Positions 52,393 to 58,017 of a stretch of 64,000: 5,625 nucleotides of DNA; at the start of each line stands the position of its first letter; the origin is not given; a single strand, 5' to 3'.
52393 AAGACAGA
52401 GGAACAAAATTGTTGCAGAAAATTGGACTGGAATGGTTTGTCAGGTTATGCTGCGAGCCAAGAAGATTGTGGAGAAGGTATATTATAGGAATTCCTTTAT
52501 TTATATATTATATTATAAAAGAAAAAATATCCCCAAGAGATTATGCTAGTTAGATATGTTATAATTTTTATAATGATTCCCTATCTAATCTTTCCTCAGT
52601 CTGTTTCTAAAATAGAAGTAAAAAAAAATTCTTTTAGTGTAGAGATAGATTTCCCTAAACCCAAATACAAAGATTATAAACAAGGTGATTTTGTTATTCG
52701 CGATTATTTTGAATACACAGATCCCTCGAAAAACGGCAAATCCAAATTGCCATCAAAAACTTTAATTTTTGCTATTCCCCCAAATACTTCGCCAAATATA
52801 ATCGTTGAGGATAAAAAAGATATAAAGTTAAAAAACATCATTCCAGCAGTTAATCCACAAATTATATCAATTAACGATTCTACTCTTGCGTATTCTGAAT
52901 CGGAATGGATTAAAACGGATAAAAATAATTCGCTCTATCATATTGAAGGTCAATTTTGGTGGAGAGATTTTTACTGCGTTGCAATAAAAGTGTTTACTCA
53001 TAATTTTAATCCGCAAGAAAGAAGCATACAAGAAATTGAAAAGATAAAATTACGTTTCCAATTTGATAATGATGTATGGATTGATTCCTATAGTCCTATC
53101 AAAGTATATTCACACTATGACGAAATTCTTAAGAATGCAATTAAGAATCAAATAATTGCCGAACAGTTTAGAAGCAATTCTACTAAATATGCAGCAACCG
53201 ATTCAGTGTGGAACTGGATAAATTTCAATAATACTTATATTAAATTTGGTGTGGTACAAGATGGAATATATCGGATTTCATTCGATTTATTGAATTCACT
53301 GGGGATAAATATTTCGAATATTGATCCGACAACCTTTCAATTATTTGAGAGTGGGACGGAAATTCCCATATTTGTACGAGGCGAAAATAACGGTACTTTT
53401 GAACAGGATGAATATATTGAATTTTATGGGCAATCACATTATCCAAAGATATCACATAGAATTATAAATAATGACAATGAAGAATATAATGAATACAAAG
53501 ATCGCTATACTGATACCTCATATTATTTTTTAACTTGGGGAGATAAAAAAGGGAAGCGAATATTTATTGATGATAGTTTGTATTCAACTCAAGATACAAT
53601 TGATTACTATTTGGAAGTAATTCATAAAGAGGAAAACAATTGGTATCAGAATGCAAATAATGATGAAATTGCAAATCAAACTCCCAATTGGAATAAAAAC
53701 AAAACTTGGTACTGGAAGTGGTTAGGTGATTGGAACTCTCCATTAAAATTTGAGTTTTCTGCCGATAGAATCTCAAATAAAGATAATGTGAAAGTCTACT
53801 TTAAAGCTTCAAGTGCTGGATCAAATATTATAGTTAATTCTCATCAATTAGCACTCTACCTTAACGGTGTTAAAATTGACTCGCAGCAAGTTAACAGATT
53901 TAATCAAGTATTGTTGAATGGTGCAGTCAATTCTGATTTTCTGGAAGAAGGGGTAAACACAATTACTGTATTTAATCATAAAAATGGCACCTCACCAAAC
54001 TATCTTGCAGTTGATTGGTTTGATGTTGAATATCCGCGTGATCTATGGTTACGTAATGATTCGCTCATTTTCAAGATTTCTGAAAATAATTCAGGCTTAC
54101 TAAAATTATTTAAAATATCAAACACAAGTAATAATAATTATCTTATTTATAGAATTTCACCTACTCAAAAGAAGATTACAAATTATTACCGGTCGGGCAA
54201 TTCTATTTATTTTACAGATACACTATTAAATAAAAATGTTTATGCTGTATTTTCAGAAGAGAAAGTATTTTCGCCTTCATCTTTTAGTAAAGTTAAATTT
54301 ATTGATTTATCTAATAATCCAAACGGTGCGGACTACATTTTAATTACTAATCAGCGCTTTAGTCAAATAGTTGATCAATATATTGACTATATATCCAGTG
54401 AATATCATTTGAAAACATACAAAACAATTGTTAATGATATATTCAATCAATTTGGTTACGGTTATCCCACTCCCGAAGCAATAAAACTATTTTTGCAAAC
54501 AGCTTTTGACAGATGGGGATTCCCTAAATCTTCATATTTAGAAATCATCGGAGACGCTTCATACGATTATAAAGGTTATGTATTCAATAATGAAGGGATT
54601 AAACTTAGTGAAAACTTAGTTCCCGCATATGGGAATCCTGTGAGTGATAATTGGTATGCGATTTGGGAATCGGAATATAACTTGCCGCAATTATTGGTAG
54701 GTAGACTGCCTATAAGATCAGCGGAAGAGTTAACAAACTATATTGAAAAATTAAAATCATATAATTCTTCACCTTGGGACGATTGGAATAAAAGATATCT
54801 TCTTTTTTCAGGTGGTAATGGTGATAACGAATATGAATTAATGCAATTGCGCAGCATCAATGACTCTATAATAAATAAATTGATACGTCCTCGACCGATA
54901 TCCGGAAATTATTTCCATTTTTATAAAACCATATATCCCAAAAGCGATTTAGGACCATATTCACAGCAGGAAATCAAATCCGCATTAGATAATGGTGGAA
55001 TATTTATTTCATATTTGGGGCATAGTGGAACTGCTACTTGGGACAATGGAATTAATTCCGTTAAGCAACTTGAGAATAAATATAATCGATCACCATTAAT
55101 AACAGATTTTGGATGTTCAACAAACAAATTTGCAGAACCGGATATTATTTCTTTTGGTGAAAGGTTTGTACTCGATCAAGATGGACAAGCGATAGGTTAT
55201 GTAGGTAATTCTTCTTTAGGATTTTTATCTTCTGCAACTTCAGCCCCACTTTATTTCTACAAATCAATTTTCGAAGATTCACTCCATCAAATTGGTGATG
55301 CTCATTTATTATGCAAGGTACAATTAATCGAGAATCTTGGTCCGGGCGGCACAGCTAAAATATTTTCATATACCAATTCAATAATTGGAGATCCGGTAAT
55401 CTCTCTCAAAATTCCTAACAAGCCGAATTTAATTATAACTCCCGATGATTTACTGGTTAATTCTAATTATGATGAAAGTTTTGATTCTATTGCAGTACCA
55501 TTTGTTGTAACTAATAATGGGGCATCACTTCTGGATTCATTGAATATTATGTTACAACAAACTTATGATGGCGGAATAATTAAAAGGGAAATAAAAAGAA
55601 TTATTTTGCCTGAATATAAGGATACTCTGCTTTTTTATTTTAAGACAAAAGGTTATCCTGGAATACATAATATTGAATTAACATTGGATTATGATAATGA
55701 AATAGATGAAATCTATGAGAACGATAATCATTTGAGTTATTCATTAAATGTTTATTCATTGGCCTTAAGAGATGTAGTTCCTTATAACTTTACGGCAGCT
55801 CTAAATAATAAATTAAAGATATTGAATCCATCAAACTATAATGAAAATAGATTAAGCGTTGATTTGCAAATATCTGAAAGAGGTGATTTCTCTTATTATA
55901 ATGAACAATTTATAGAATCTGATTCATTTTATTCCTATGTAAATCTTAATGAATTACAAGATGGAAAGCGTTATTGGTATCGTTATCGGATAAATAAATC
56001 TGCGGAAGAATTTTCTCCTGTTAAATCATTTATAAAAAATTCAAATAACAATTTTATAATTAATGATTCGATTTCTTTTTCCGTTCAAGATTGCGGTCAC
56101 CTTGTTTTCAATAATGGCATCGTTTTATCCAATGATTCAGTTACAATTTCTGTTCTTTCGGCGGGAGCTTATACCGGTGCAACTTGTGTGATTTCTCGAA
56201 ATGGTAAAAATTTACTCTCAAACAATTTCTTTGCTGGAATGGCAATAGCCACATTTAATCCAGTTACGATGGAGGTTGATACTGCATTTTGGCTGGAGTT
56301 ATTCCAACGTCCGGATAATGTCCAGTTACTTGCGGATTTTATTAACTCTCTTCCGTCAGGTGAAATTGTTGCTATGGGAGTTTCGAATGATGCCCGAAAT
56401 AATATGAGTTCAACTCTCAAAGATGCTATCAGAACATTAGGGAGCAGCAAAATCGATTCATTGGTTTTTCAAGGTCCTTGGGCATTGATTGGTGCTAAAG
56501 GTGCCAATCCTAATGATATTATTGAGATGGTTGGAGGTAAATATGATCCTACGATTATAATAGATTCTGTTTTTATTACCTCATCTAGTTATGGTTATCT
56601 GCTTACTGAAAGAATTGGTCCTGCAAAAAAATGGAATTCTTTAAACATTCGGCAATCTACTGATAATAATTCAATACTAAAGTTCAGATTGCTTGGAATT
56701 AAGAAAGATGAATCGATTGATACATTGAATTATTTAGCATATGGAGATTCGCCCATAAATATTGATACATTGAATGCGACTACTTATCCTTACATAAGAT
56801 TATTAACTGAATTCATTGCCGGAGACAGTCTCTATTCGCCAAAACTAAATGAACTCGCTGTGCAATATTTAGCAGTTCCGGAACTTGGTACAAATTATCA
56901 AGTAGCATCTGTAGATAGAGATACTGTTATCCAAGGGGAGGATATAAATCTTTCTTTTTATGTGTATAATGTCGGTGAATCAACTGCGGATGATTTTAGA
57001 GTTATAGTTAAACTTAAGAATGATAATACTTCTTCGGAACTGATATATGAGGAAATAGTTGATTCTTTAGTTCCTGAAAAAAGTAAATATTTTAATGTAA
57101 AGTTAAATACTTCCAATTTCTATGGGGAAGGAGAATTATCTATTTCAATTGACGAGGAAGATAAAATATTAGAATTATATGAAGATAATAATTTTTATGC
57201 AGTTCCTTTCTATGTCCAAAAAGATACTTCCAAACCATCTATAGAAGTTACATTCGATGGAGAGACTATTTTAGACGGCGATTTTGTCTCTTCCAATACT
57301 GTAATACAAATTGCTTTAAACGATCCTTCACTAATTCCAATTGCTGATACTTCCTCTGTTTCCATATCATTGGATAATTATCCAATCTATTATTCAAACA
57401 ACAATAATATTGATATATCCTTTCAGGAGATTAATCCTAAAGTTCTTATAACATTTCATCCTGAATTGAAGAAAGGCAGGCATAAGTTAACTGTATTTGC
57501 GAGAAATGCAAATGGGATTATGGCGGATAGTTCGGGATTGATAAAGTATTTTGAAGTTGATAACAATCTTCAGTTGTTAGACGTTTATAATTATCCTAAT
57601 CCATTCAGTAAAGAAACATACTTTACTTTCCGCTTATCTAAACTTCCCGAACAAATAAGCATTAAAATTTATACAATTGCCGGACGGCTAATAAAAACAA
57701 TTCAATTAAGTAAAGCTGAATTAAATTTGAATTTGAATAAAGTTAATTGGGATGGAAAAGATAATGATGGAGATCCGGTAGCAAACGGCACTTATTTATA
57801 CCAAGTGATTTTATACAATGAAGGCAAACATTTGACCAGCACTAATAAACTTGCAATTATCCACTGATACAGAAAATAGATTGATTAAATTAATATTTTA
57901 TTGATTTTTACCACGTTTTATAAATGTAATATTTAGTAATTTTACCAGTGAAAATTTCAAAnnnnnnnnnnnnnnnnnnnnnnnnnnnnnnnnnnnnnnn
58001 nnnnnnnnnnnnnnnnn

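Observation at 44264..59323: Glycan-assembly operon running without a break into a giant PorU/gingipain-like C25 peptidase and a trailing beta-barrel: candidate self-contained surface-anchoring module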

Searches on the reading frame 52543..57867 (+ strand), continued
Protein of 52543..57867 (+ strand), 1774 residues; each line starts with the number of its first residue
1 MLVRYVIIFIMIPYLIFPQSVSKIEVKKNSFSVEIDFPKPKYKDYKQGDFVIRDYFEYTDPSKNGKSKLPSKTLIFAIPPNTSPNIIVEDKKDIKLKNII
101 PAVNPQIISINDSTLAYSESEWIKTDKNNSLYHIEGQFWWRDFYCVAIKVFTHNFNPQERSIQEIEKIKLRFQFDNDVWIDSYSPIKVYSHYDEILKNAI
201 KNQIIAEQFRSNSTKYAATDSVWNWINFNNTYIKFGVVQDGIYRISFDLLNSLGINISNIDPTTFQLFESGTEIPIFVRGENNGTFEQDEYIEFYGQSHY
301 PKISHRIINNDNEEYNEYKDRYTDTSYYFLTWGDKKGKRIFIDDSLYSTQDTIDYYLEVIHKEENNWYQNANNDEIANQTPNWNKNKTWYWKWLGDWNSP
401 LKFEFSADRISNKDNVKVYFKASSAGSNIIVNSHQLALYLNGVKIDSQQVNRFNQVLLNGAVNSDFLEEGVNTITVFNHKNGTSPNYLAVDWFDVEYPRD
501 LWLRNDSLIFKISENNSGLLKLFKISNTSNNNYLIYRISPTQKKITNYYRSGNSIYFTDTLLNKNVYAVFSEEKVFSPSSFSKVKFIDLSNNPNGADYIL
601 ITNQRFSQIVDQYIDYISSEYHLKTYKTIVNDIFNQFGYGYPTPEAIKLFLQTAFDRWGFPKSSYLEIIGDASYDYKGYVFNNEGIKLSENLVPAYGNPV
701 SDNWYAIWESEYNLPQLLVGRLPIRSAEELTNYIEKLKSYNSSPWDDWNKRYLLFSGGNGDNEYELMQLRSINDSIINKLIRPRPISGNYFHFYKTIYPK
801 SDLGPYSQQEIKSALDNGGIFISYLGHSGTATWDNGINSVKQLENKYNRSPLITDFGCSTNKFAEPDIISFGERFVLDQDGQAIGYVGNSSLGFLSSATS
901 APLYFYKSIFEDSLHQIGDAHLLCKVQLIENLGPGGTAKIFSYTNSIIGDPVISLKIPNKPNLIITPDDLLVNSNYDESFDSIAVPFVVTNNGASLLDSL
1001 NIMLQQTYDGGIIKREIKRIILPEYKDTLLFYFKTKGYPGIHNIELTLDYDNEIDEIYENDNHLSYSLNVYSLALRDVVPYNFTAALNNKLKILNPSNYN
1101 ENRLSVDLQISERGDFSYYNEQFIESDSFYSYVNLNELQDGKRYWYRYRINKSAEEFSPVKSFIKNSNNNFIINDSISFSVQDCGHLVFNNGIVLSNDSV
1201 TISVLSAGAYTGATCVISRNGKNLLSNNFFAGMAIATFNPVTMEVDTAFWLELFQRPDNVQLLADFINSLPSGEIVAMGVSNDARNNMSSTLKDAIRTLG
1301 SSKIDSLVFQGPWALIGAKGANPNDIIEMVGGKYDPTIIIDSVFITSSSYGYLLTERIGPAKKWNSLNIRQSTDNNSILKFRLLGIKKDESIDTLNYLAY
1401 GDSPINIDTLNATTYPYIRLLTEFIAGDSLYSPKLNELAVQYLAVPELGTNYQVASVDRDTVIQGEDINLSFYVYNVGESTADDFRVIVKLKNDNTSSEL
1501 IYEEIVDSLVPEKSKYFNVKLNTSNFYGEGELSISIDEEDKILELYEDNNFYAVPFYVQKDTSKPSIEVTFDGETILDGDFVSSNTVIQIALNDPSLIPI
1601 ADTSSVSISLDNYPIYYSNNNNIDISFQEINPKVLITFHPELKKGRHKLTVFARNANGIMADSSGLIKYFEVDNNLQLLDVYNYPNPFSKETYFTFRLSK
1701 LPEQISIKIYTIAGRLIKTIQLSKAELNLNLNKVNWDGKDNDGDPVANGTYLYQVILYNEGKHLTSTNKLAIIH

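Call 99: search_protein_families(library=pfam, proteins=[L015:4997-6109:+, L015:6102-7172:+, L015:7169-8131:+, L015:8124-9218:+, L037:3655-4902:+, L037:4968-5990:+, L037:5994-7076:+, L037:7054-8181:+, L037:8171-9244:+, L037:1842-3062:-], max_evalue=0.0001)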
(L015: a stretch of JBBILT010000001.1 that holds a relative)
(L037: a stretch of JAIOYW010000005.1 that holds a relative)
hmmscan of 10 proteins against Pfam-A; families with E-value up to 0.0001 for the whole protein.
L015:4997-6109:+ (370 aa): 3 families
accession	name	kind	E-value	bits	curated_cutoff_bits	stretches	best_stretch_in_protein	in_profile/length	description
PF00534.26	Glycos_transf_1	-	7.6e-22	78.1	26.4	1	196-344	5-169/172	Glycosyl transferases group 1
PF13692.12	Glyco_trans_1_4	-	3.1e-15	57.1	27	1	208-333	4-142/142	Glycosyl transferases group 1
PF13524.12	Glyco_trans_1_2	-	2.3e-05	24.8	25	1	223-346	4-127/144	Glycosyl transferase-like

L015:6102-7172:+ (356 aa): 4 families
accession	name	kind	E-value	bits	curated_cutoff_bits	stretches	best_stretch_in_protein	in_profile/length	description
PF00534.26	Glycos_transf_1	-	4.7e-30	104.8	26.4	1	178-332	13-171/172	Glycosyl transferases group 1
PF13692.12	Glyco_trans_1_4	-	3.3e-23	83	27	1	182-318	3-141/142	Glycosyl transferases group 1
PF13439.12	Glyco_transf_4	-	2.7e-09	37.7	28.5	1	19-167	3-166/170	Glycosyltransferase Family 4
PF20706.3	GT4-conflict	-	7.8e-05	22.2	26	1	150-296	162-324/385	Family 4 Glycosyltransferase in conflict systems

L015:7169-8131:+ (320 aa): 3 families
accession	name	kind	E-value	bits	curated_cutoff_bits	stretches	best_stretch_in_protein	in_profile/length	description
PF00535.33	Glycos_transf_2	-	2.4e-32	112.6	23.3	1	4-134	1-138/168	Glycosyl transferase family 2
PF10111.15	Glyco_tranf_2_2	-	3e-18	66.7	27.3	1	14-197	13-220/276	Glycosyltransferase like family 2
PF13641.12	Glyco_tranf_2_3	-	4.4e-11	43.7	27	1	3-180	3-196/230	Glycosyltransferase like family 2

L015:8124-9218:+ (364 aa): 4 families
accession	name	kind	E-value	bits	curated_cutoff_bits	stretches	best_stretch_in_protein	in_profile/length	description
PF00534.26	Glycos_transf_1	-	1.2e-31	110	26.4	1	174-338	3-171/172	Glycosyl transferases group 1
PF13692.12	Glyco_trans_1_4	-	4.3e-27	95.6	27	1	187-325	2-142/142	Glycosyl transferases group 1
PF13439.12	Glyco_transf_4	-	3.5e-12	47.1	28.5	1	72-165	58-169/170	Glycosyltransferase Family 4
PF20706.3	GT4-conflict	-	3.5e-05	23.4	26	1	183-305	194-327/385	Family 4 Glycosyltransferase in conflict systems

L037:3655-4902:+ (415 aa): 1 family
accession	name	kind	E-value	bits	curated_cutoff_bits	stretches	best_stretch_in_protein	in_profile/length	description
PF01943.22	Polysacc_synt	-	1.1e-08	35.2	28.2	1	36-278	15-263/274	Polysaccharide biosynthesis protein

L037:4968-5990:+ (340 aa): 5 families
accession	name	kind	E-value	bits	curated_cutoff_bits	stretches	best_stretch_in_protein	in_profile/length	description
PF00534.26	Glycos_transf_1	-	8.6e-20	71.4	26.4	1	156-310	5-164/172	Glycosyl transferases group 1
PF13692.12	Glyco_trans_1_4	-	5.2e-14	53.2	27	1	168-298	3-136/142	Glycosyl transferases group 1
PF13439.12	Glyco_transf_4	-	4.3e-06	27.3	28.5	1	27-152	44-167/170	Glycosyltransferase Family 4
PF20706.3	GT4-conflict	-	2.1e-05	24.1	26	1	234-283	277-326/385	Family 4 Glycosyltransferase in conflict systems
PF13524.12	Glyco_trans_1_2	-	4.2e-05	24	25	1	197-288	15-100/144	Glycosyl transferase-like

L037:5994-7076:+ (360 aa): 5 families
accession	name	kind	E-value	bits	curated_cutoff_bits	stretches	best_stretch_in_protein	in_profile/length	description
PF00534.26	Glycos_transf_1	-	7.6e-20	71.6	26.4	1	170-324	9-165/172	Glycosyl transferases group 1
PF13692.12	Glyco_trans_1_4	-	1.2e-18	68.2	27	1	179-316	4-141/142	Glycosyl transferases group 1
PF13439.12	Glyco_transf_4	-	2e-15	57.7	28.5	1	15-163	3-166/170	Glycosyltransferase Family 4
PF13579.12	Glyco_trans_4_4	-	1.9e-08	35.3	29.7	1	15-124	2-109/158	Glycosyl transferase 4-like domain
PF13477.12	Glyco_trans_4_2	-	3.2e-07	31.1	23.4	1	17-118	10-108/139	Glycosyl transferase 4-like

L037:7054-8181:+ (375 aa): 3 families
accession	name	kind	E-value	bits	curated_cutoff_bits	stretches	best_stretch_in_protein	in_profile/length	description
PF13692.12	Glyco_trans_1_4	-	3.1e-22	79.8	27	1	204-339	2-142/142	Glycosyl transferases group 1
PF00534.26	Glycos_transf_1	-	3.2e-10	40.3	26.4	1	203-351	15-168/172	Glycosyl transferases group 1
PF13524.12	Glyco_trans_1_2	-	2.7e-05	24.6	25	1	238-358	14-131/144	Glycosyl transferase-like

L037:8171-9244:+ (357 aa): 4 families
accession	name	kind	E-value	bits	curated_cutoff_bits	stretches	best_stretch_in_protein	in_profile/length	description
PF00534.26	Glycos_transf_1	-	4e-25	88.8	26.4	1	178-313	13-152/172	Glycosyl transferases group 1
PF13692.12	Glyco_trans_1_4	-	6.6e-25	88.5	27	1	182-314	3-137/142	Glycosyl transferases group 1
PF13439.12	Glyco_transf_4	-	7.7e-11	42.7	28.5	1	36-166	19-169/170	Glycosyltransferase Family 4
PF20706.3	GT4-conflict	-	2.2e-07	30.7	26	1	175-300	193-326/385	Family 4 Glycosyltransferase in conflict systems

L037:1842-3062:- (406 aa): 0 families

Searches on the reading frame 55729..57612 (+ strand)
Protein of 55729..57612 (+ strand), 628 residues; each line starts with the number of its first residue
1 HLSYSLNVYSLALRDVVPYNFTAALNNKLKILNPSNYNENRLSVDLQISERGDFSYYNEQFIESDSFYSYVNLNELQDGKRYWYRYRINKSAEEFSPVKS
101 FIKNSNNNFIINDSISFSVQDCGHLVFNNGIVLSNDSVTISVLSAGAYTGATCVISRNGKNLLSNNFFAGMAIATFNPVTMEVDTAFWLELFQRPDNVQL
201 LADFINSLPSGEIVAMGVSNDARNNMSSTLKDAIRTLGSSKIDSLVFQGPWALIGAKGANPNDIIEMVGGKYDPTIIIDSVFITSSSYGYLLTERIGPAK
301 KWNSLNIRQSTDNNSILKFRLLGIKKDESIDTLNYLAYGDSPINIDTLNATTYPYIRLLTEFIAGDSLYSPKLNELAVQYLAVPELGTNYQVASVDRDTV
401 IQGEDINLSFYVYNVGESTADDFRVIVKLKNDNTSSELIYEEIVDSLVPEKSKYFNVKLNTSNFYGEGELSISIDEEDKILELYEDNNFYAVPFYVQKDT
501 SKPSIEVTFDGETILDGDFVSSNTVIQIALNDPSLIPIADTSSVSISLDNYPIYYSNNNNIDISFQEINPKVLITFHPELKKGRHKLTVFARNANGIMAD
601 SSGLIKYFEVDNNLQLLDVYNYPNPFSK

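Call 83: predict_structure(alignment_id=A3)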
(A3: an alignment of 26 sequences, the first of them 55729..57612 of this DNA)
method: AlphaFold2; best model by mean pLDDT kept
length: 628 residues; sequences in the alignment: 26
mean_pLDDT: 88.6   pTM: 0.70
mean pLDDT of the five models: 88.6, 87.9, 87.5, 87.4, 87.4
residues with pLDDT >= 90: 403; 70-90: 185; 50-70: 21; < 50: 19
segments of 3 or more residues with pLDDT < 50: 1-8, 616-624
pLDDT, mean of each block of 10 residues (from residue 1): 40 85 92 78 90 93 87 91 91 85 91 95 94 93 93 96 95 93 94 92 96 95 87 95 93 95 92 94 91 96 93 90 94 80 88 95 91 95 92 89 92 94 94 84 95 95 90 90 84 90 89 85 91 86 89 87 89 92 91 77 82 56 48
secondary structure, 60 per line:
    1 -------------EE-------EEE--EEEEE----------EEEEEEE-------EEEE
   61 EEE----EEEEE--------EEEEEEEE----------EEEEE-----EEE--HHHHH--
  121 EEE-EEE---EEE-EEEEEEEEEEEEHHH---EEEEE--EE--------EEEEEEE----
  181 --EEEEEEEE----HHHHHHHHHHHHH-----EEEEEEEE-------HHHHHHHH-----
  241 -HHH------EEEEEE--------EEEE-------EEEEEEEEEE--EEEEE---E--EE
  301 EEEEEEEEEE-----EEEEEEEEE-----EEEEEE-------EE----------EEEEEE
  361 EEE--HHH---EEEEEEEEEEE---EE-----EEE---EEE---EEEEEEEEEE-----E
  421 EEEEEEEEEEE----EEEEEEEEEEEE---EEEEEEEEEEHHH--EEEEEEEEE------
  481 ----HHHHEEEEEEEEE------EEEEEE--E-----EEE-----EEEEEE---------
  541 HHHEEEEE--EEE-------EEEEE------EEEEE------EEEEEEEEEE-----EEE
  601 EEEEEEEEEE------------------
elements in order: E23-25 E28-32 E43-49 E57-63 E68-72 E81-88 E99-103 E109-111 H114-118 E121-123 E125-127 E131-133 E135-146 E153-157 E170-176 E183-190 H195-207 E213-220 H228-235 E251-256 E265-268 E276-285 E288-292 E299-310 E316-324 E330-335 E355-363 E372-382 E393-395 E399-401 E405-414 E420-431 E436-447 E451-460 E466-474 H485-488 E489-497 E504-509 E518-520 E526-531 E544-548 E551-553 E561-565 E572-576 E583-592 E598-610
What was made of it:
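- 56236..56505 (+): GG/PANDER (ILEI)-type lectin-like domain (residues 1232-1321) within a run of Ig-like domains. The AF2 model of residues 1063-1690 has pLDDT 88.6 (call 83).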

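Call 86: fold_search(model_id=the predicted structure, library=pdb)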
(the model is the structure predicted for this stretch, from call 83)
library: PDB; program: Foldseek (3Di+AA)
matches with E <= 10: 1949; with E <= 0.001: 280
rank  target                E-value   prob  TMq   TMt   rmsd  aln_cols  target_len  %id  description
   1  8ayh_C                2.8e-09  1.00  0.19  0.19  33.4       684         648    9  Structure of Complement C5 in Complex with small molecule inhibitor and CVF (released 2022-12-21)
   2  7ad7_B                4.7e-09  1.00  0.17  0.17  33.7       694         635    8  Crystal structure of human complement C5 in complex with the K8 bovine knob domain peptide. (released 2021-03-10)
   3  5hcc_B                5.0e-09  1.00  0.17  0.17  33.5       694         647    8  Ternary complex of human Complement C5 with Ornithodoros moubata OmCI and Dermacentor andersoni RaCI3. (released 2016-03-30)
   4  8cml_E                1.3e-08  1.00  0.17  0.16  33.8       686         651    8  Cryo-EM structure of complement C5 in complex with nanobodies UNbC5-1 and UNbC5-2 (released 2023-09-27)
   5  8coe_C                1.6e-08  1.00  0.17  0.17  32.1       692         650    8  complement C5 in complex with the LCP0195 nanobody (released 2024-01-03)
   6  7ad6_B                1.6e-08  1.00  0.18  0.18  33.2       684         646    8  Crystal structure of human complement C5 in complex with the K92 bovine knob domain peptide. (released 2021-03-10)
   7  5i5k_A                1.7e-08  1.00  0.18  0.09  32.9       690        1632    9  Structure of complement C5 in complex with eculizumab (released 2016-03-16)
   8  9oz1_A                1.7e-08  1.00  0.19  0.16  28.9       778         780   10  Cryo-EM structure of chicken ROS1 in apo-state. Cryo-EM refinement is focused on the "leg" region of chicken ROS1. (released 2026-02-25)
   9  9u61_C                2.6e-08  1.00  0.15  0.15  37.1       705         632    8  CP/MBL pathways C3 convertase C4b2a and C3 complex (released 2026-01-14)
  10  3prx_A                3.8e-08  1.00  0.17  0.08  34.1       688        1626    8  Structure of Complement C5 in Complex with CVF and SSL7 (released 2011-01-19)
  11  5i5k_B                4.0e-08  1.00  0.18  0.08  35.0       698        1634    9  Structure of complement C5 in complex with eculizumab (released 2016-03-16)
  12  9ozi_A                4.6e-08  1.00  0.18  0.09  29.4       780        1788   10  Cryo-EM structure of chicken ROS1 in apo-state. This is the complete map and model. (released 2026-02-25)
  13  8wa2_D                6.7e-08  1.00  0.19  0.11  36.1       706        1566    9  cryo-EM structure of native mastigonemes isolated from Chlamydomonas reinhardtii at 3.0 angstrom resolution (released 2024-04-10)
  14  9u61_E                6.7e-08  1.00  0.15  0.08  34.0       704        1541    8  CP/MBL pathways C3 convertase C4b2a and C3 complex (released 2026-01-14)
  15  5ggj_B                1.4e-07  1.00  0.21  0.78   3.4       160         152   18  Crystal structure of N-terminal domain of human protein O-mannose beta-1,2-N-acetylglucosaminyltransferase in complex  (released 2016-08-10)
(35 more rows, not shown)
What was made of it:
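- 56236..56505 (+): Foldseek gives TM 0.78-0.81 to the carbohydrate-binding stem domain of POMGnT1 and about 0.70 to FAM3B (call 86).
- The lectin domain fold matches the POMGnT1 stem domain at TM 0.78-0.81 (call 86). It has about 600 extra residues of Ig, lectin and CARDB domains that are typical of surface proteins (calls 83, 86).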
